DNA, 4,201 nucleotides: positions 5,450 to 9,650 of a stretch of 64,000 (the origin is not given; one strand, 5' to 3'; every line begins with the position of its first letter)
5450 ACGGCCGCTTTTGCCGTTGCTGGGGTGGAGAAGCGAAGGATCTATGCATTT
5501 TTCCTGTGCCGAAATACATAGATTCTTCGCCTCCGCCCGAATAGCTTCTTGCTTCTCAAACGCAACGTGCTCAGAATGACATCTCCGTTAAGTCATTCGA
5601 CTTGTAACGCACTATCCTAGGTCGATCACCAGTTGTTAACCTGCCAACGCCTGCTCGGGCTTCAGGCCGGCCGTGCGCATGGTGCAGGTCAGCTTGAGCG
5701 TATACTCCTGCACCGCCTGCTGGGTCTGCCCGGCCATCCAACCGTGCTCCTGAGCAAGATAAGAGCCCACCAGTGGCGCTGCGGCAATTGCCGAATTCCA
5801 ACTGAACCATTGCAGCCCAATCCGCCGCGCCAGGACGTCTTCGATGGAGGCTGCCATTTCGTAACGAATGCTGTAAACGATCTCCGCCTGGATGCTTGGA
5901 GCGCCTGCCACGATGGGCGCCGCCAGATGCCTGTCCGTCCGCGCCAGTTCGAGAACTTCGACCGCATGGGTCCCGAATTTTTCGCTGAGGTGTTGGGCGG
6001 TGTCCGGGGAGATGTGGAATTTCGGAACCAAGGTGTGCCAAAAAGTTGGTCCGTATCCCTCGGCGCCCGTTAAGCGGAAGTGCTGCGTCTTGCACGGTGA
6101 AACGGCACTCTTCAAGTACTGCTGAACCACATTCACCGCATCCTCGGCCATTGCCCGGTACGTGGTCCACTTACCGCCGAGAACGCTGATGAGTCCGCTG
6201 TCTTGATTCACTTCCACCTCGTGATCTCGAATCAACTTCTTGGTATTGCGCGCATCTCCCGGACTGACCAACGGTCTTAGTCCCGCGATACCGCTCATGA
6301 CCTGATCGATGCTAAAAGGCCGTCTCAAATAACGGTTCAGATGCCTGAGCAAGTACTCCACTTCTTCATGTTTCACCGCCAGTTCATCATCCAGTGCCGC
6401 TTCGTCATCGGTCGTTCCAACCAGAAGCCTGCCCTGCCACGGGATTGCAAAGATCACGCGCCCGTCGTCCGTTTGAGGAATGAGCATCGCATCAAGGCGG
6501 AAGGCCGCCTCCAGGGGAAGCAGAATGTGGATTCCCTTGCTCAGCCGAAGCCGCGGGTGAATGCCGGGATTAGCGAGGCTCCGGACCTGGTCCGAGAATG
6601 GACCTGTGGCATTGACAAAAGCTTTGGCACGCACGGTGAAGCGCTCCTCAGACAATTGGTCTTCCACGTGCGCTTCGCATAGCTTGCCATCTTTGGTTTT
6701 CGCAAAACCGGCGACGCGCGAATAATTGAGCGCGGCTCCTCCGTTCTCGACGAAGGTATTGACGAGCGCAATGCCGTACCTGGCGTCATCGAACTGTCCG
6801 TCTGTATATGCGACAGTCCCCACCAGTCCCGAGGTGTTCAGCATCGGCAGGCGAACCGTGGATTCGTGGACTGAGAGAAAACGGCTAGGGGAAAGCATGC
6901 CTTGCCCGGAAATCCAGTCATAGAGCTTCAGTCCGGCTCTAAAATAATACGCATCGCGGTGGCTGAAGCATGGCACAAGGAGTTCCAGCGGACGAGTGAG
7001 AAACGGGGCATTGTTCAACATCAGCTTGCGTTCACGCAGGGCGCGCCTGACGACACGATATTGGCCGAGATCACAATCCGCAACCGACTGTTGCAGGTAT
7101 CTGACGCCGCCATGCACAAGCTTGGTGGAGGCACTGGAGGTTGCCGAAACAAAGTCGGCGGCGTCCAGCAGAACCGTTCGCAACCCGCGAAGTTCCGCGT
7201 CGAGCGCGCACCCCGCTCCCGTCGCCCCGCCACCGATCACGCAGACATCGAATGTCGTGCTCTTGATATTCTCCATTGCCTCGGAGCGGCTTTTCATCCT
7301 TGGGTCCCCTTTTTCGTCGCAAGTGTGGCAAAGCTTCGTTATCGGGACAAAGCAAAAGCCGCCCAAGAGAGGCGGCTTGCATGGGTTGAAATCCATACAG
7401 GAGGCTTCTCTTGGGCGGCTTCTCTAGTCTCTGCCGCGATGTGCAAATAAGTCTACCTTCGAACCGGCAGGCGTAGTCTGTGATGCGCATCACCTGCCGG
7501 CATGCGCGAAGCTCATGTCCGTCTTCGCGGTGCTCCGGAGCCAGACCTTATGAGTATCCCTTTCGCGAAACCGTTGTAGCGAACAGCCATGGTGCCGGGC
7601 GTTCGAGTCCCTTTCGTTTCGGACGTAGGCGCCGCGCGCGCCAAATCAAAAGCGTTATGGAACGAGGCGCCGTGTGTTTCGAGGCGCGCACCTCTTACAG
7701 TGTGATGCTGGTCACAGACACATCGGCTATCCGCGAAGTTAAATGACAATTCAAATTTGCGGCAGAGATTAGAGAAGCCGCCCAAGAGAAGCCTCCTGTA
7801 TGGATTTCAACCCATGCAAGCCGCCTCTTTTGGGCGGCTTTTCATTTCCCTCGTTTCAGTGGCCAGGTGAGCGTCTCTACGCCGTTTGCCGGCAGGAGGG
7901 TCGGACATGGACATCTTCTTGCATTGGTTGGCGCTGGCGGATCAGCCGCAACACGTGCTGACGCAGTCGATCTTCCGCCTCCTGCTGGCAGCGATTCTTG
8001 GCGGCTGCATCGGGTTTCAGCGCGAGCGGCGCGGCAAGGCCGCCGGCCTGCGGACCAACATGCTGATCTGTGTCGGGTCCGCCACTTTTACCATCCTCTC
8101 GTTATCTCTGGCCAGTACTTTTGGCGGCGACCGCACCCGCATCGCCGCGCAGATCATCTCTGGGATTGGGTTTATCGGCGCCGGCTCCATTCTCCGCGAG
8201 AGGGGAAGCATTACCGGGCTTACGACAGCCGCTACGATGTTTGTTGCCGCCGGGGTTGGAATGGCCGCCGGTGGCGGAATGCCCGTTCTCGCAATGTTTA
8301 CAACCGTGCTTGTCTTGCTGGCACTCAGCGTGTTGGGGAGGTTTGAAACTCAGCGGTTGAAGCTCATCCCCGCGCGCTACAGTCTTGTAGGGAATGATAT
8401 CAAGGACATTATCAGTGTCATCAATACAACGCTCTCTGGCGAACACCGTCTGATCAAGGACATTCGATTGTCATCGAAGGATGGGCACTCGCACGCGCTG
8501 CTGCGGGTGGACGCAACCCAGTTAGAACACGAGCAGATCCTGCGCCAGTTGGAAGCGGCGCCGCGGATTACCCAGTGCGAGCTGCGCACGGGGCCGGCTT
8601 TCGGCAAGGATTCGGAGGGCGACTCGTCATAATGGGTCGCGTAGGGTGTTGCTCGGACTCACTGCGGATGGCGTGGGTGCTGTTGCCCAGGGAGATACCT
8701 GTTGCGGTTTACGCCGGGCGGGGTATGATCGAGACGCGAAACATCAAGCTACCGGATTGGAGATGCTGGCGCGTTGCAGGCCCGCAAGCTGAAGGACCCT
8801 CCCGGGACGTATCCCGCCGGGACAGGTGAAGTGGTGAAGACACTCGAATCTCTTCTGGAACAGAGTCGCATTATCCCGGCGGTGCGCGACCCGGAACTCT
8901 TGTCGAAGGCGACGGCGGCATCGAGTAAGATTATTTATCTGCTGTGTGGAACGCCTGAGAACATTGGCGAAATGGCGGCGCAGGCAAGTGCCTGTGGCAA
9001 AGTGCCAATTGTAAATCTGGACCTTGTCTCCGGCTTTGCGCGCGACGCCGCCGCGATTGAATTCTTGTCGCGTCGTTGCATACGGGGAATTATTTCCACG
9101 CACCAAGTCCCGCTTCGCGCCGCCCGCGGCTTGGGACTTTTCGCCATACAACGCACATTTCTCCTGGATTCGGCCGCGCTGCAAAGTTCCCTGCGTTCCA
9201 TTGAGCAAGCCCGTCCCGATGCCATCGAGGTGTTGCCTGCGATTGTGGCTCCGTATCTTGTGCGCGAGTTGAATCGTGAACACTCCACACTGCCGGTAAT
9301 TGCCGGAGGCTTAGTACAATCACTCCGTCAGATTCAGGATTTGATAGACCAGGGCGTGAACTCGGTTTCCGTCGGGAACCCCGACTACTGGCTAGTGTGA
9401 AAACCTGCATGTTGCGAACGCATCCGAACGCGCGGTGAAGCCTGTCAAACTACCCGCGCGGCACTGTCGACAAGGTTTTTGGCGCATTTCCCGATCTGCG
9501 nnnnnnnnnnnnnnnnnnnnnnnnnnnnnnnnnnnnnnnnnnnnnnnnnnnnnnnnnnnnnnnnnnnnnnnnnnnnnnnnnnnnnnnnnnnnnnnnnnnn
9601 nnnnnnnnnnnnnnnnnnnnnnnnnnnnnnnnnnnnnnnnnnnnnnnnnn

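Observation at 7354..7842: An identical 84-nt leader with an intrinsic terminator faces both glpD and the mgtC-glpP operon: candidate GlpP antitermination target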

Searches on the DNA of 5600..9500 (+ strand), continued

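Call 41: search_with_rna_model(model_id=R1, sources=[L066, L067, L068, L069, L070, L071, L072, L073, L074, L075, L076, L077, L078, L079, L080, L081, L082, L083, L084, L085, L086, L087, L088, L089, L090, L091, L092, L093, L094, L095, L096, L097, L098, L099, L100, L101, L102, L103, L104, L105, L106, L107, L108, L109, L110, L111, L112, L113, L114, L115, L116, L117, L118, L119, L120, L121, L122, L123, L124, L125, L126, L127, L128, L129, L130, L131, L132, L133, L134, L135, L136, L137, L138, L139, L140, L141, L142, L143, L144, L145], max_evalue=0.01)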
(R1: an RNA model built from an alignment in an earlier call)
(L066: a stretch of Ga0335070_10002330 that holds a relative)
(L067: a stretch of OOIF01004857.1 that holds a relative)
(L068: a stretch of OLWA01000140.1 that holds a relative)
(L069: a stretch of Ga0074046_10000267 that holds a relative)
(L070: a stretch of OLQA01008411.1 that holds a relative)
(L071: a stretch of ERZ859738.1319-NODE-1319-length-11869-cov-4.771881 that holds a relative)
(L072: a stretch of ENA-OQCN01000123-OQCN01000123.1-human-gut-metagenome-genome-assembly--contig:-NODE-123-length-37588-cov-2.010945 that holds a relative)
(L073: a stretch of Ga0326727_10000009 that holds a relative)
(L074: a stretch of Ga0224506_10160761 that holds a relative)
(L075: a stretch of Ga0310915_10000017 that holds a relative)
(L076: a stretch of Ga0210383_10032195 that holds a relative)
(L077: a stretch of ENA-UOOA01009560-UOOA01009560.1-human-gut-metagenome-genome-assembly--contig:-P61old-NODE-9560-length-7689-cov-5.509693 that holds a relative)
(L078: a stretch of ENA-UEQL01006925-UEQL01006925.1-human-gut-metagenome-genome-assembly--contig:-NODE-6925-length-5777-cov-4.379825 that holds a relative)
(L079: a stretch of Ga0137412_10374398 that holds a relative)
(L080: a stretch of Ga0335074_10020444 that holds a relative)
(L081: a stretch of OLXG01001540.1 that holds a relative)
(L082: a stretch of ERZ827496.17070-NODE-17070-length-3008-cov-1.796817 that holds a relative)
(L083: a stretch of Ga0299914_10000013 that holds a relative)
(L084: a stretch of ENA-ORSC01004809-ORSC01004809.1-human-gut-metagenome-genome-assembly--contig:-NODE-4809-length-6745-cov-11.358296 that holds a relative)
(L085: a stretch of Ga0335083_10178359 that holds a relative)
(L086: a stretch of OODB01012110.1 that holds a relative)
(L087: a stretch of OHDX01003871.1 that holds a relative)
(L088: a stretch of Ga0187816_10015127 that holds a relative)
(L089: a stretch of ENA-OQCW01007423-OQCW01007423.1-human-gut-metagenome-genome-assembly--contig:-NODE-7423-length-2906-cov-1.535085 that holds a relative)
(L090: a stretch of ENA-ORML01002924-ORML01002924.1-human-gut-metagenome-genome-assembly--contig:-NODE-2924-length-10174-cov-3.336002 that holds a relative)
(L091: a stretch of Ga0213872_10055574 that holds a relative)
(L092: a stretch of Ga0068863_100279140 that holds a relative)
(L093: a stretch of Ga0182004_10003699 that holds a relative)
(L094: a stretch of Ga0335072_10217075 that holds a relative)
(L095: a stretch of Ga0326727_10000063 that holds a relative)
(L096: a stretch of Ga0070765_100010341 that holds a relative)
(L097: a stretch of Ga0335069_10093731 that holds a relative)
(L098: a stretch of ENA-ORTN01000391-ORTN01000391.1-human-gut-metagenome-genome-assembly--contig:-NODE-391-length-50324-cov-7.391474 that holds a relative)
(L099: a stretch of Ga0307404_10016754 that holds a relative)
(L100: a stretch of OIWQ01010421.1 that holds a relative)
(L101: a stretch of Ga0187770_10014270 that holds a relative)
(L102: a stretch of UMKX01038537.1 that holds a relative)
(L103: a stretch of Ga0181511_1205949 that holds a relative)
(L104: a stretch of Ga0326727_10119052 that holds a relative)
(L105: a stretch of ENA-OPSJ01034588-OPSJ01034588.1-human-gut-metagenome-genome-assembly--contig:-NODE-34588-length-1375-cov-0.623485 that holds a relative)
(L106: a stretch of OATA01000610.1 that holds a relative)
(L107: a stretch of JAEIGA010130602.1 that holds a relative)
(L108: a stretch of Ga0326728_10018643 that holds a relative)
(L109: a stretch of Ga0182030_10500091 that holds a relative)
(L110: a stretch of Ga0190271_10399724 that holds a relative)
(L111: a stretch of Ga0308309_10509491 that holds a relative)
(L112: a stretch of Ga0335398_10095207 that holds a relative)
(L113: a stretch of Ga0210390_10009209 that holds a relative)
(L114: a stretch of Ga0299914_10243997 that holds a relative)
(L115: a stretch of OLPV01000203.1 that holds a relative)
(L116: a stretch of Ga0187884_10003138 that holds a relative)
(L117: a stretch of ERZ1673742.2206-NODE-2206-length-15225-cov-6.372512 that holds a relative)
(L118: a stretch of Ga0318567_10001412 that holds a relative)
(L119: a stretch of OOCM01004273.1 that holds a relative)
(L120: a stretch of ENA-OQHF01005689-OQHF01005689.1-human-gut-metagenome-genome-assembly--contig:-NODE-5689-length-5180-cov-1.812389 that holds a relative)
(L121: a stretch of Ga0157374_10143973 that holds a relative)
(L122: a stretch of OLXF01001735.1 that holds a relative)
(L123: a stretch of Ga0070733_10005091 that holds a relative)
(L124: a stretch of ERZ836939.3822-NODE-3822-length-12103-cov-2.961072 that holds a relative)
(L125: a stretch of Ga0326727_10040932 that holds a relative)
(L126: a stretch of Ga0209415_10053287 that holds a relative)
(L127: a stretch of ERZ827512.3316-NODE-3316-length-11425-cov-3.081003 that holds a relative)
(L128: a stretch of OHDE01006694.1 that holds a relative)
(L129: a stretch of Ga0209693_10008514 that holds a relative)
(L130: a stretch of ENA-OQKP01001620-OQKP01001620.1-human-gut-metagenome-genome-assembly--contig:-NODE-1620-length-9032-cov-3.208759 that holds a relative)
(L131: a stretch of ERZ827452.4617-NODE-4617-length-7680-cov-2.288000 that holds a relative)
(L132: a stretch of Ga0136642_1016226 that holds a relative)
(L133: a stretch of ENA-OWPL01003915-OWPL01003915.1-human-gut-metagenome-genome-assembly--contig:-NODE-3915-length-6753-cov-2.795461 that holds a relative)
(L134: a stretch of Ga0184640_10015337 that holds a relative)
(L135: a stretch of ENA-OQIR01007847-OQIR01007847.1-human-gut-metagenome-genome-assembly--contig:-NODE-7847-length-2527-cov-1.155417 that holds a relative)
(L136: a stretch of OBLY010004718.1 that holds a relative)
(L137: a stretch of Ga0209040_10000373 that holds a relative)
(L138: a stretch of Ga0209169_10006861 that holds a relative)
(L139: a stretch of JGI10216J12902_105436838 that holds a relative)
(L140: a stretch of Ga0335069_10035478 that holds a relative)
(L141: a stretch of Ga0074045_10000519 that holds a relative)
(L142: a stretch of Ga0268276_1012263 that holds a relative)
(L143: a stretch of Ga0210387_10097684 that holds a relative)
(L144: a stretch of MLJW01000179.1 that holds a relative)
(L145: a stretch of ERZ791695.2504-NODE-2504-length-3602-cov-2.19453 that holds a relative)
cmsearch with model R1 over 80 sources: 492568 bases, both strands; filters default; matches with E-value up to 0.01: 46.
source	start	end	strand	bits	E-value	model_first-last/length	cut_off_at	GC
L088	1646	1755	+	59.4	5.5e-11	1-108/108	no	0.56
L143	212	318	+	58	1.2e-10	1-108/108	no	0.53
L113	7277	7387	+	57.8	1.3e-10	1-108/108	no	0.53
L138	3889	3999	-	57.8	1.3e-10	1-108/108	no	0.53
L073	1498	1613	-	57.4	1.6e-10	1-108/108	no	0.5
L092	1306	1413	+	56.3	2.8e-10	1-108/108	no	0.53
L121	499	606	+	56.3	2.8e-10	1-108/108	no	0.53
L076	1947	2054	+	56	3.3e-10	1-108/108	no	0.49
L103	764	872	+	55.7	4e-10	1-108/108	no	0.5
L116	6210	6318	-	55.5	4.3e-10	1-108/108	no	0.48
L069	2555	2670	-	54.5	7.4e-10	1-108/108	no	0.51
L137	3404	3519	-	54.5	7.4e-10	1-108/108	no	0.51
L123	3016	3120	-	54.3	8.1e-10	1-108/108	no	0.53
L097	1233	1346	+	52.9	1.7e-09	1-108/108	no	0.48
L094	1660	1771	-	52.3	2.3e-09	1-108/108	no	0.49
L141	2300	2414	+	50.7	5.3e-09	1-108/108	no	0.5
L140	1563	1676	+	50.6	5.5e-09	1-108/108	no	0.57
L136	1662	1777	-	50.1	7.3e-09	1-108/108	no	0.54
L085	1274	1379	-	48.9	1.4e-08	1-108/108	no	0.56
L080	6229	6340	-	48.5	1.7e-08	1-108/108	no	0.53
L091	691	781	-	47.7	2.5e-08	1-108/108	no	0.56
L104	1241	1345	+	47.2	3.3e-08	1-108/108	no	0.56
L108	1159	1263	-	47.2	3.3e-08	1-108/108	no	0.56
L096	5337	5448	-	45.5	8e-08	1-108/108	no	0.52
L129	793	904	-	45.5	8e-08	1-108/108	no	0.52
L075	2291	2382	+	44.7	1.2e-07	1-108/108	no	0.52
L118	4321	4412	+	44.1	1.7e-07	1-108/108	no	0.47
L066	10794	10909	-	43.6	2.1e-07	1-108/108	no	0.49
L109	692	783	-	42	5.1e-07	1-108/108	no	0.49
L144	1891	1982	-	40.1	1.4e-06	1-108/108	no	0.52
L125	4834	4925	+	36.4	9.6e-06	1-108/108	no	0.52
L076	1953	2058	-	36.3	9.8e-06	1-108/108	no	0.49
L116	6206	6312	+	35.7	1.4e-05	1-108/108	no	0.48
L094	1656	1764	+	34.7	2.3e-05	1-108/108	no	0.49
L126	2614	2701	-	33.8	3.7e-05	1-108/108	no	0.55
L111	1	90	-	33.8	3.8e-05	1-84/108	3'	0.54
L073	1516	1591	+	32.1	9.1e-05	23-93/108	no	0.49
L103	769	876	-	31.1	0.00015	1-108/108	no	0.53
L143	218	321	-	29.7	0.00032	1-108/108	no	0.54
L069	2573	2648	+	26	0.0022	23-93/108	no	0.47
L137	3422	3497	+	26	0.0022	23-93/108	no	0.47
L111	1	83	+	25.6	0.0027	29-108/108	5'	0.55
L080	6247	6318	+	24.2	0.0055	23-92/108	no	0.53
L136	1682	1751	+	23.4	0.0084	25-88/108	no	0.54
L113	7282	7390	-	23.2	0.0096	1-108/108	no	0.55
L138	3886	3994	+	23.2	0.0096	1-108/108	no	0.55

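Call 61: search_with_rna_model(model_id=R1, sources=[L150, L151, L152], max_evalue=10, filters=off)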
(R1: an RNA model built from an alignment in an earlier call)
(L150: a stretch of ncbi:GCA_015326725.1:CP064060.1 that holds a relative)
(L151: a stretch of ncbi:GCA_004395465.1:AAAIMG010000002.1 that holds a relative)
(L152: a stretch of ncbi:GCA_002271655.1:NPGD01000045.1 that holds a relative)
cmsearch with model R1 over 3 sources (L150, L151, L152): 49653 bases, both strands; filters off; matches with E-value up to 10: 22.
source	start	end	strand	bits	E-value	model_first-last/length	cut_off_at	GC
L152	1353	1459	+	13.5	0.15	1-108/108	no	0.48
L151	12012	12065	-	12.3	0.28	20-108/108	no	0.33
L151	8535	8601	+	9.6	1.2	1-108/108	no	0.33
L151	12030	12062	+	9.1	1.5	23-90/108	no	0.42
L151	1653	1721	-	9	1.6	1-108/108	no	0.29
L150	16203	16253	+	8.7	1.9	1-108/108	no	0.45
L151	3424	3516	+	8.6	2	1-108/108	no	0.34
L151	1669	1710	+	8.4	2.2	23-99/108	no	0.29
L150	11126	11210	+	7.6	3.3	1-108/108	no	0.39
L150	8616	8707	+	7.4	3.6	1-108/108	no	0.39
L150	10371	10402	-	7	4.6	23-90/108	no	0.38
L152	8526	8610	+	7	4.6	1-108/108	no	0.33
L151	3725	3784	-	6.7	5.2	1-108/108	no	0.43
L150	3894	3934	+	6.6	5.5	1-108/108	no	0.46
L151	9335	9378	+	6.5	5.7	1-108/108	no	0.3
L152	13192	13271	+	6.2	7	1-108/108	no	0.49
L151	7519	7560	-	6.1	7.3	1-108/108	no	0.43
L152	14218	14314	-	6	7.7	1-108/108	no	0.52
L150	10371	10410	+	6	7.8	23-98/108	no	0.3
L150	12346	12384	-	5.9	8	1-108/108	no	0.41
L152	9463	9510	-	5.8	8.6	1-108/108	no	0.6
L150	135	182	+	5.6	9.4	32-81/108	no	0.4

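Call 86: search_rna_families(sources=[L150, L152, L153, L041, L029], threshold=gathering)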
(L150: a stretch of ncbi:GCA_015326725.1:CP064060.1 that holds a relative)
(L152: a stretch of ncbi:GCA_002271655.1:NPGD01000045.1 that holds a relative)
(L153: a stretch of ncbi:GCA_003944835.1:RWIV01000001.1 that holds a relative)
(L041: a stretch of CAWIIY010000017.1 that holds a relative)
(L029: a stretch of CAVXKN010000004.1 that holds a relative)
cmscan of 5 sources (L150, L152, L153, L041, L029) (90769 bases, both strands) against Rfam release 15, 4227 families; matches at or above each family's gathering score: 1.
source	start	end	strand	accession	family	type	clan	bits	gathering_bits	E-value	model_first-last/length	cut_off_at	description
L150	2078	2307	-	RF00230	T-box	Cis-reg; leader;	-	102.3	93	2.8e-21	1-219/219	no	T-box leader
